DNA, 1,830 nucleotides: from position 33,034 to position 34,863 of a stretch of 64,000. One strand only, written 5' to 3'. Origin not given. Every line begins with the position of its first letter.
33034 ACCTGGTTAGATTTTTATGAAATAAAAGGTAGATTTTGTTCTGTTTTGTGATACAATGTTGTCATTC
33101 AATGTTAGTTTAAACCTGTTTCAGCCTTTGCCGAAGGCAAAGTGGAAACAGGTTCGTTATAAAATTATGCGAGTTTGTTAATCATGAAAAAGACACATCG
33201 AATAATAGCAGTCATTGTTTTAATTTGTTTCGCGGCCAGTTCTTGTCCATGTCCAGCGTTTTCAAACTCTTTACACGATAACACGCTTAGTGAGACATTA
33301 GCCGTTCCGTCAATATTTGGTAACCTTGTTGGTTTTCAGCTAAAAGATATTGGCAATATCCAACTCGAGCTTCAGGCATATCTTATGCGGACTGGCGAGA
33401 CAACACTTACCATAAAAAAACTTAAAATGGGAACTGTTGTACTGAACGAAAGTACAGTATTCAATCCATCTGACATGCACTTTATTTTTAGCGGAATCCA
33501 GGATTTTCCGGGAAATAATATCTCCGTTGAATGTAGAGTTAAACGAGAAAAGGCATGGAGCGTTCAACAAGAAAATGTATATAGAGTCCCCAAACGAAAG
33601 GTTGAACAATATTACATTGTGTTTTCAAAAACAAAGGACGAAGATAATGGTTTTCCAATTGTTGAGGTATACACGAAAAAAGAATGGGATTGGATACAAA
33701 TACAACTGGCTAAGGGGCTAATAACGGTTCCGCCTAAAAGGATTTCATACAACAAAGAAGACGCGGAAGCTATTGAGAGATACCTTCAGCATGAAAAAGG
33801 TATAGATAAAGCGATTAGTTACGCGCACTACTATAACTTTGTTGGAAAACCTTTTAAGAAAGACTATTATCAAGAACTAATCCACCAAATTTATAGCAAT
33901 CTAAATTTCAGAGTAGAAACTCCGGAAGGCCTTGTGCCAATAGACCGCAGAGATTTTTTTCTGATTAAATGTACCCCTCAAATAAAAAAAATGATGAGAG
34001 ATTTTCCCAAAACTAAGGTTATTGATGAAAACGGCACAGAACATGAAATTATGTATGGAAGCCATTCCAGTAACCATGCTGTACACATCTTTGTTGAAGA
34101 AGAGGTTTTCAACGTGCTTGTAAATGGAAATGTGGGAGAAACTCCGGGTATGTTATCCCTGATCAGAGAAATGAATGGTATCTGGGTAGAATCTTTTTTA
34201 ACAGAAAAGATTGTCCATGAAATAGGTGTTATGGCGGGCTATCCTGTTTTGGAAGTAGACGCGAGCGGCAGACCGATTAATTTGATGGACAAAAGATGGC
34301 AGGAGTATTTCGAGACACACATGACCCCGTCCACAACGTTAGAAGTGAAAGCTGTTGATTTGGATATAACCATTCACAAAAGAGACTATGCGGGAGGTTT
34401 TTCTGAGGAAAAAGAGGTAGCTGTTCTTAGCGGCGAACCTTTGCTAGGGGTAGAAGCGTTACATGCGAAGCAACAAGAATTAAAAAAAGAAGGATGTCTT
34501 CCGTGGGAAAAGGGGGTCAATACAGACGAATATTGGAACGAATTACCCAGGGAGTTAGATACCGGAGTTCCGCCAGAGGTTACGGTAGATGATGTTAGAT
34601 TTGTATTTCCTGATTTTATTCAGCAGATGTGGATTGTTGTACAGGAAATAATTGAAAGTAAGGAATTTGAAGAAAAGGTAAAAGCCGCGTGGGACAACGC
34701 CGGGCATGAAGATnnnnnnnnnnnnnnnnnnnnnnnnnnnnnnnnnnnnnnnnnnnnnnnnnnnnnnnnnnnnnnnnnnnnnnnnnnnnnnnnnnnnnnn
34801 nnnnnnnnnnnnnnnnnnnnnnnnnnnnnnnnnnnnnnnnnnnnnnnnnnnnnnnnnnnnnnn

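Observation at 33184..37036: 1149-aa secreted protein with a C-terminal DUF89/ARMT1-like phosphatase domain, followed by a YkgJ cysteine-cluster protein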

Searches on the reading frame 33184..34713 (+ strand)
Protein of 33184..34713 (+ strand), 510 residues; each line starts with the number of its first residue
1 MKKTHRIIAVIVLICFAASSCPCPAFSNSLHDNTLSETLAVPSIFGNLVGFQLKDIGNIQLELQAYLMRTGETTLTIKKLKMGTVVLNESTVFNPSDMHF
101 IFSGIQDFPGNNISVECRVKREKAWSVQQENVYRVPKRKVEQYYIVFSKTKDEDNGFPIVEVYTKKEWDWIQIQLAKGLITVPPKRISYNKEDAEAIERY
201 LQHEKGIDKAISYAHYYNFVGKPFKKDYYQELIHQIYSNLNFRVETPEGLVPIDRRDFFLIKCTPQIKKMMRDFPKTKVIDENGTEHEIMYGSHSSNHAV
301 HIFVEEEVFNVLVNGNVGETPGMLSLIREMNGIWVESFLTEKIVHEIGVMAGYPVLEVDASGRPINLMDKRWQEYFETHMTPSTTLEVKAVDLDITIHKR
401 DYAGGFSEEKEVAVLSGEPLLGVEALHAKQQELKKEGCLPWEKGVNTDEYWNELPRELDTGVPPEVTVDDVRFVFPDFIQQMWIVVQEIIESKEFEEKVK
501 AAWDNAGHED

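Call 25: search_protein_families(library=pfam, proteins=[window:33184-34713:+], max_evalue=10)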
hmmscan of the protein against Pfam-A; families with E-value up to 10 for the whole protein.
window:33184-34713:+ (510 aa): 0 families

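Call 36: find_homologous_proteins(query=A2, max_evalue=0.00001)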
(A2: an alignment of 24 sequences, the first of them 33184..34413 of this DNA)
Query A2 (24 sequences): 4483 candidates shared short words with the query, none scored E <= 0.00001.

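Call 43: predict_structure(alignment_id=A2)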
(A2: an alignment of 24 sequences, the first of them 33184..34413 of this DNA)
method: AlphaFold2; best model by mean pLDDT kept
length: 410 residues; sequences in the alignment: 24
mean_pLDDT: 77.7   pTM: 0.72
mean pLDDT of the five models: 77.7, 77.5, 77.1, 75.2, 73.4
residues with pLDDT >= 90: 104; 70-90: 207; 50-70: 47; < 50: 52
segments of 3 or more residues with pLDDT < 50: 22-46, 91-93, 125-136, 316-321, 408-410
pLDDT, mean of each block of 10 residues (from residue 1): 80 76 43 35 43 84 85 83 58 64 85 90 49 53 93 88 92 89 84 85 86 90 83 93 87 90 93 87 84 86 89 61 51 75 92 87 90 92 90 72 51
secondary structure, 60 per line:
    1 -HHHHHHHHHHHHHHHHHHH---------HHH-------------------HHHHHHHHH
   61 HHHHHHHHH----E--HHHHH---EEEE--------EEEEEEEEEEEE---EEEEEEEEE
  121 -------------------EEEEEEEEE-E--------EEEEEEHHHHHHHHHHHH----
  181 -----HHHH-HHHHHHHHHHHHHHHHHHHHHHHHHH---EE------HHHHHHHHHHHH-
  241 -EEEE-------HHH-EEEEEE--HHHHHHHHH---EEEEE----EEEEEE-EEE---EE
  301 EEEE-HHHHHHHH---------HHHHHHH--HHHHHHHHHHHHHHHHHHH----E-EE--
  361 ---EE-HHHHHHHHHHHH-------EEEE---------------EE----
elements in order: H2-20 H52-69 H77-81 E85-88 E97-108 E112-120 E140-148 E159-164 H165-176 H186-189 H191-216 H228-239 E242-245 E257-262 H265-273 E277-281 E286-291 E293-295 E299-304 H306-313 H323-329 H332-350 H367-378 E386-389

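Call 68: find_related_loci(query=A2, collection=genome_contigs, flank=10000)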
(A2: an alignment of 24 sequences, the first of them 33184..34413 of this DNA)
Query A2 (410 aa) in genome_contigs; peptide patterns used: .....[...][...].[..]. (x = any residue, [..] = any of these).
38 stretches matched a pattern; 12 encode a relative of the query (tblastn E <= 1e-3); 12 distinct loci.
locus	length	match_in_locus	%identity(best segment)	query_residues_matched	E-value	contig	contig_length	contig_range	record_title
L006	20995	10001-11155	38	2-406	7e-73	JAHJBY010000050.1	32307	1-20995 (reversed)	MAG: Candidatus Omnitrophota bacterium isolate Modern_marine.mb.279 Modern_marine.mb.279_k141_850273, whole genome shotg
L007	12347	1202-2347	36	6-409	3e-64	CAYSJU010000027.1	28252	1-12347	MAG TPA_asm: uncultured Planctomycetia bacterium isolate binchicken_co332_75 genome assembly, contig: NODE_192_length_28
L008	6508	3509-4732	31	2-405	4e-52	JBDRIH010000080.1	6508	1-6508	MAG: Candidatus Omnitrophota bacterium isolate MEGAHIT-group-1.574 k141_7644173, whole genome shotgun sequence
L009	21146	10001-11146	35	1-405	2e-63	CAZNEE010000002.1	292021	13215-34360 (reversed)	MAG TPA_asm: uncultured Planctomycetia bacterium isolate binchicken_co334_196 genome assembly, contig: NODE_14_length_29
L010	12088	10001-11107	29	1-405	1e-46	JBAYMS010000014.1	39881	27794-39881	MAG: Candidatus Omnitrophota bacterium isolate SO_2016_LW1_45 scaffold00747_LW64-88_2016, whole genome shotgun sequence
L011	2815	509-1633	32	5-404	1e-43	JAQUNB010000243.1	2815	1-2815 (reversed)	MAG: Candidatus Omnitrophota bacterium isolate STD1_168 NODE_190639_length_2815_cov_2.176711_Sandtown_D1, whole genome s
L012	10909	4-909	32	87-405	1e-41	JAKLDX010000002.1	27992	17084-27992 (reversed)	MAG: Candidatus Omnitrophota bacterium isolate RA.bin12 RA.bin12_2, whole genome shotgun sequence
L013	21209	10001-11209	28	1-410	1e-36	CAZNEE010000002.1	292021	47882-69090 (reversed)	MAG TPA_asm: uncultured Planctomycetia bacterium isolate binchicken_co334_196 genome assembly, contig: NODE_14_length_29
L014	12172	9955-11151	27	2-405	3e-31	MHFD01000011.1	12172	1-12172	MAG: Omnitrophica bacterium RBG_13_46_9 RBG_13_scaffold_13107, whole genome shotgun sequence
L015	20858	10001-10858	30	6-309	4e-30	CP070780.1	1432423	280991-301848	MAG: Candidatus Omnitrophota bacterium isolate bin17 chromosome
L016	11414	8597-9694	26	1-403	3e-23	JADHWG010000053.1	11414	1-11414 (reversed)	MAG: Candidatus Omnitrophota bacterium isolate BS750m-G21 BS-750m-C10392, whole genome shotgun sequence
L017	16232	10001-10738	28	145-405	6e-23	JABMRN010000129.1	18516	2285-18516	MAG: Candidatus Omnitrophota bacterium isolate bin.93 k141_2716059, whole genome shotgun sequence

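Call 78: search_solved_structures(query=A2, max_evalue=10)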
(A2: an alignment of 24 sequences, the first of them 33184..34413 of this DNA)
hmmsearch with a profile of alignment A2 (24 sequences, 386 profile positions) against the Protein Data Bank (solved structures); distinct sequences matched with E-value up to 10: 14.
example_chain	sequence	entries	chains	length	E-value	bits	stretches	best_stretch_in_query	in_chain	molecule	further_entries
7gnv_A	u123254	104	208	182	0.28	13.5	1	334-377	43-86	Protease 3C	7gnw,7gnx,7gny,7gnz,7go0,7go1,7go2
8cnx_A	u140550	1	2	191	0.3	13.4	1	334-377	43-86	Protease 3C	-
2a2g_A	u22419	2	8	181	0.32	13.3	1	90-149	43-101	PROTEIN (ALPHA-2U-GLOBULIN)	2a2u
8u2f_A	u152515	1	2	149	0.59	12.4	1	40-83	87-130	Transmembrane regulatory protein ToxS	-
8fl5_A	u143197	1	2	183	0.81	12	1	333-377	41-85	3C Protease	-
29hm_A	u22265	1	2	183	0.81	12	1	333-377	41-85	Protease 3C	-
7l8h_A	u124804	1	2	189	0.85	11.9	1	333-377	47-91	3C Protease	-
29ct_A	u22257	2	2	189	0.86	11.9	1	333-377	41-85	Genome polyprotein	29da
3zv8_A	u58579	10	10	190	0.86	11.9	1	333-377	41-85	3C PROTEASE | Peptidase C3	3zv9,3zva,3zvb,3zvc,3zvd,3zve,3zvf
8w3t_A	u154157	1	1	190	0.86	11.9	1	333-377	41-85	Genome polyprotein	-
8w3m_A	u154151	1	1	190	0.87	11.9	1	333-377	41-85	Peptidase C3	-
2z3x_A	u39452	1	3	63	1.2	11.4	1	309-354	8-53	Small, acid-soluble spore protein C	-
9ax9_A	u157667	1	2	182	1.4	11.1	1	333-377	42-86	Protease 3C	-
5yyl_C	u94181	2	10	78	4.2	9.6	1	4-49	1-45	Apisimin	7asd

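Call 95: fold_search(model_id=the predicted structure, library=pdb)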
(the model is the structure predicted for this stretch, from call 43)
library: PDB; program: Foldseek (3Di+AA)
matches with E <= 10: 505; with E <= 0.001: 0
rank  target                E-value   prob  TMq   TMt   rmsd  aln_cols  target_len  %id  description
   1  1izn_A                2.0e-01  0.12  0.10  0.14  14.6       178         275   11  Crystal Structure of Actin Filament Capping Protein CapZ (released 2003-04-08)
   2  1izn_C                2.9e-01  0.10  0.10  0.14  15.1       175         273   12  Crystal Structure of Actin Filament Capping Protein CapZ (released 2003-04-08)
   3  7dsa_A                3.5e-01  0.08  0.10  0.14  14.6       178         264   12  Crystal structure of actin capping protein in complex with V-1 (space group P62) (released 2021-03-03)
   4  3hx8_C                3.7e-01  0.20  0.10  0.25   4.9        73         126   14  Crystal structure of putative ketosteroid isomerase (NP_103587.1) from Mesorhizobium loti at 1.45 A resolution (released 2009-07-07)
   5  3lh4                  3.7e-01  0.08  0.09  0.25  17.3       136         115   10  Crystal Structure of Sialostatin L2 (released 2010-09-29)
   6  3tii_A                4.0e-01  0.05  0.07  0.09  18.9       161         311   10  Tubulin tyrosine ligase (released 2011-10-26)
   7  9y9m_Y                4.2e-01  0.08  0.10  0.13  14.6       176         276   11  Capping protein bound to the barbed end of cofilactin (released 2026-03-04)
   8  1lyl_B                4.2e-01  0.02  0.10  0.09  18.6       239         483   12  LYSYL-TRNA SYNTHETASE (LYSU) (E.C.6.1.1.6) COMPLEXED WITH LYSINE (released 1995-10-15)
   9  3kkg                  4.8e-01  0.16  0.10  0.24  13.7        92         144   14  Crystal structure of Putative SnoaL-like polyketide cyclase (YP_509242.1) from Jannaschia Sp. CCS1 at 1.40 A resolution (released 2009-12-01)
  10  2gex_A                5.0e-01  0.08  0.09  0.20  11.9        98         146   10  Crystal structure of SnoaL2 a putative hydroxylase from Streptomyces nogalater (released 2006-07-18)
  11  3hx8_A                5.4e-01  0.18  0.10  0.26   4.6        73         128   14  Crystal structure of putative ketosteroid isomerase (NP_103587.1) from Mesorhizobium loti at 1.45 A resolution (released 2009-07-07)
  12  7ds8_A                5.4e-01  0.09  0.11  0.15  14.4       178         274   12  Crystal structure of actin capping protein in complex with twinflin-1/CD2AP CPI chimera peptide (CDN-TWC) (released 2021-03-03)
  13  3lk2_A                5.4e-01  0.08  0.10  0.14  15.2       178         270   12  Crystal structure of CapZ bound to the uncapping motif from CARMIL (released 2010-04-07)
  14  4ce4_i                6.0e-01  0.11  0.11  0.24  15.2       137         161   14  39S large subunit of the porcine mitochondrial ribosome (released 2013-12-18)
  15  2gey_C                6.0e-01  0.08  0.10  0.21  14.8       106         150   13  Crystal Structure of AclR a putative hydroxylase from Streptomyces galilaeus (released 2006-07-18)
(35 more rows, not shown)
